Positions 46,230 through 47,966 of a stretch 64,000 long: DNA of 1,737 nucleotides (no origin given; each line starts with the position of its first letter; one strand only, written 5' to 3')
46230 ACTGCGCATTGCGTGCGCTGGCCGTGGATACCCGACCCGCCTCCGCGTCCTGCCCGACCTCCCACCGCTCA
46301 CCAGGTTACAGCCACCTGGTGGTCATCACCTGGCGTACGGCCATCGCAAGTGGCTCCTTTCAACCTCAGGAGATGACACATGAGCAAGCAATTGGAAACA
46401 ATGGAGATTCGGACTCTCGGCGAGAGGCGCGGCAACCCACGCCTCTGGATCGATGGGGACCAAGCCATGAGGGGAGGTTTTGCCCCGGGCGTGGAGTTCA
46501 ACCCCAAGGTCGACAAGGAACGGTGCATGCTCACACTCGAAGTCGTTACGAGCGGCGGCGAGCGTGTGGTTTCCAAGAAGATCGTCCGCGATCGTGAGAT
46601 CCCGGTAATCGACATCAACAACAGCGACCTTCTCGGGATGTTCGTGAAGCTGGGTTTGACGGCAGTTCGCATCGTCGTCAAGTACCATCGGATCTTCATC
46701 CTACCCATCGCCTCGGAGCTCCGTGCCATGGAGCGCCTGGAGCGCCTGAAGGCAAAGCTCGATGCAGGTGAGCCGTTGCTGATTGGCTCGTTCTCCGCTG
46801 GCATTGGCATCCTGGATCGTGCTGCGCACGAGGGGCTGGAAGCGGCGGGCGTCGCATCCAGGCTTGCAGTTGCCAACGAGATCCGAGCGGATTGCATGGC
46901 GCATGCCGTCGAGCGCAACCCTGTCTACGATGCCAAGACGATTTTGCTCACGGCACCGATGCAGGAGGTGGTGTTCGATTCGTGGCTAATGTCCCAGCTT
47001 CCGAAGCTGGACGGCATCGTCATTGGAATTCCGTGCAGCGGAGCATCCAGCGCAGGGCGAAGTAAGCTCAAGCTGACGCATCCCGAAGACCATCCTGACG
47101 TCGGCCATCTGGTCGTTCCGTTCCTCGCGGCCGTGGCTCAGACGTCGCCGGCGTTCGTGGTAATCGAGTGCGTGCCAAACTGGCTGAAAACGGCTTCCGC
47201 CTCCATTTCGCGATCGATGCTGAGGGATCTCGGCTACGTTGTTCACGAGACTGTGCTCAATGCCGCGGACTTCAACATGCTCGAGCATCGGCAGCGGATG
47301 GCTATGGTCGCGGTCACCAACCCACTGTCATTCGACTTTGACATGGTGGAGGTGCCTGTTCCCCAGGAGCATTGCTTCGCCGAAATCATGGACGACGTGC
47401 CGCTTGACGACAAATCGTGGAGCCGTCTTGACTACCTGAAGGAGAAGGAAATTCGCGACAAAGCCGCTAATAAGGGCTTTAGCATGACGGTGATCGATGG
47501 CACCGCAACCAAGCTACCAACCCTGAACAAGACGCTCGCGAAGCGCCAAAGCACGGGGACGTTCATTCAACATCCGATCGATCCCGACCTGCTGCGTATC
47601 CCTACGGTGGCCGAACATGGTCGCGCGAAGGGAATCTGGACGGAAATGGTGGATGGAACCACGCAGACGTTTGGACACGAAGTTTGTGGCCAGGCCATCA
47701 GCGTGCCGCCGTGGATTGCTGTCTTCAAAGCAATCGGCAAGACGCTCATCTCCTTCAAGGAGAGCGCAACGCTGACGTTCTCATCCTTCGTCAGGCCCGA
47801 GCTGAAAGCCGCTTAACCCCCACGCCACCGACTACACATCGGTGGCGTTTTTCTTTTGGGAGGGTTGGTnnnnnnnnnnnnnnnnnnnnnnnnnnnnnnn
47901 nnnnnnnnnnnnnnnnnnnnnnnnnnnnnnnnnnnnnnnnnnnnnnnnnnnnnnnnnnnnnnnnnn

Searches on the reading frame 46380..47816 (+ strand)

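Call 6: search_protein_families(library=pfam, proteins=[window:46380-47816:+], max_evalue=0.001)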
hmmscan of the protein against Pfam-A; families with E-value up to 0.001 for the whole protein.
window:46380-47816:+ (478 aa): 1 family
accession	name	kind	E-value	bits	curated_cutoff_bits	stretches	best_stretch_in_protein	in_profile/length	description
PF00145.23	DNA_methylase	-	7.2e-17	62.2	22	1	200-418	56-288/324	C-5 cytosine-specific DNA methylase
